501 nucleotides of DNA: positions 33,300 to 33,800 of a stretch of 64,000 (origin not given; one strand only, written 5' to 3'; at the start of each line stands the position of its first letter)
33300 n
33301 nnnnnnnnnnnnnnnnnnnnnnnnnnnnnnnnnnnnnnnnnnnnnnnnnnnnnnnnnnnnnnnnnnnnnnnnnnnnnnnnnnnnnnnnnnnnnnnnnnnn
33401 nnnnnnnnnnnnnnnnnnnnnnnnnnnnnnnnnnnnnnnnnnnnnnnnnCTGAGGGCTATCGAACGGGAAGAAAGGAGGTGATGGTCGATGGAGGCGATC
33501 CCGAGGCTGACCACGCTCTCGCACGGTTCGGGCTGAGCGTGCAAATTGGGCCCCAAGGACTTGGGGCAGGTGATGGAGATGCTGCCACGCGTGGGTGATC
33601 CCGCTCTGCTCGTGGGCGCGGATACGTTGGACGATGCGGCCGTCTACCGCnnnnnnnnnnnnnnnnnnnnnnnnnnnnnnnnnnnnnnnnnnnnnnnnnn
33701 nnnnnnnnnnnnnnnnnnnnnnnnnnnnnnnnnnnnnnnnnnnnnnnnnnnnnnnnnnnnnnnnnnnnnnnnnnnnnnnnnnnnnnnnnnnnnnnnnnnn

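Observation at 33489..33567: selD is a selenoprotein here: true start 57 nt upstream of the called ORF, UGA at the Cys17 position, hairpin 13 nt downstream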

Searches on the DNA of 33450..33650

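Call 82: search_rna_families(source=window, start=33450, end=33650, threshold=evalue, max_evalue=10)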
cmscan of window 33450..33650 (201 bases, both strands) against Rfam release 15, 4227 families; matches with E-value up to 10: 1.
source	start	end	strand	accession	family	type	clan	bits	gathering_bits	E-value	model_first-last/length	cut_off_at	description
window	33513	33524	-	RF01382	HIV-1_SL4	Cis-reg;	-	15.3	31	0.94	4-15/20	no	HIV-1 stem-loop 4 packaging signal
